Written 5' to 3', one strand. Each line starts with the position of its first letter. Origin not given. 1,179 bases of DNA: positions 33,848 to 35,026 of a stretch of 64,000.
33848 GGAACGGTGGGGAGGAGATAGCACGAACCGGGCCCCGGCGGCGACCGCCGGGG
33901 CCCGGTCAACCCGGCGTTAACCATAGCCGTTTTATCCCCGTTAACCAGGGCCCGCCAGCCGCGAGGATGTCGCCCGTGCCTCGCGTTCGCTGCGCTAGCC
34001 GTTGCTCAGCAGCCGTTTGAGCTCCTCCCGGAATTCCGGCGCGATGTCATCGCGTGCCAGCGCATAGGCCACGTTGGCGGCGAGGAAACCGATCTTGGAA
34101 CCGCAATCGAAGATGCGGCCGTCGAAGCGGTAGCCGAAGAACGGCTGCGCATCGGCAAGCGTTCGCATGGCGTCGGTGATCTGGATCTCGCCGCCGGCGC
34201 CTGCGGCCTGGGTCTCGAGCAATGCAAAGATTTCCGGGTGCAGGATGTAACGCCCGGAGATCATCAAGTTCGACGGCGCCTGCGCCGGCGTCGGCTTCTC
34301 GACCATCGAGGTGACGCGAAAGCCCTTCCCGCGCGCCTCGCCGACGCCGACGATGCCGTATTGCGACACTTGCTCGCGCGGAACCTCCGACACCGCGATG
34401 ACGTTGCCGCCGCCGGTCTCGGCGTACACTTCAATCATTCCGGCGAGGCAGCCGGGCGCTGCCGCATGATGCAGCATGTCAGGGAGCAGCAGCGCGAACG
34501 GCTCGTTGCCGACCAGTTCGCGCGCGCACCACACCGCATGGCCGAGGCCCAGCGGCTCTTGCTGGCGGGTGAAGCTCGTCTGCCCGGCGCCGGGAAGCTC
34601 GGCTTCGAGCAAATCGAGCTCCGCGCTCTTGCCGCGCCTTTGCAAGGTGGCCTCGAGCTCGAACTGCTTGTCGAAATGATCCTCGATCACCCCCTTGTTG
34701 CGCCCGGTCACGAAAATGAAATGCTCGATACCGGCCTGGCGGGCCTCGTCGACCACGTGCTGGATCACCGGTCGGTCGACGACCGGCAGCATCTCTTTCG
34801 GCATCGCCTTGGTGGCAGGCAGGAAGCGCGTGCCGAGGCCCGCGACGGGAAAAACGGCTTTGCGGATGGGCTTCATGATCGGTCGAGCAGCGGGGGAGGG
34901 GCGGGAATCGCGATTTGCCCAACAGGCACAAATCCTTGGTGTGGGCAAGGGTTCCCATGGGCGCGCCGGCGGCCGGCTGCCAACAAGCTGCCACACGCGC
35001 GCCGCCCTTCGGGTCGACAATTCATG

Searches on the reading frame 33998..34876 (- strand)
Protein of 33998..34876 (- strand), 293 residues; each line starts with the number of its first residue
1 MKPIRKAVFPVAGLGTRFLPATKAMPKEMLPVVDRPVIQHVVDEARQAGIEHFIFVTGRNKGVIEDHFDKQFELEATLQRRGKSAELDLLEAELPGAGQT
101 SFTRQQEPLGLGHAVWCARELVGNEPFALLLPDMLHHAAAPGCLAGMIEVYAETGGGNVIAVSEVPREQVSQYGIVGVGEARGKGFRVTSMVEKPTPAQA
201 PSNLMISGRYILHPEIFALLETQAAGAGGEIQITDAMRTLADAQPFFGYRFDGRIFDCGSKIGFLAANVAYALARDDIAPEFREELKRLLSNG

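Call 13: find_encoding_contigs(protein=window:33998-34876:-, flank=10000, max_places=10)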
Protein seq(293 aa) (293 aa): no gene with exactly this product is on record in the collection.
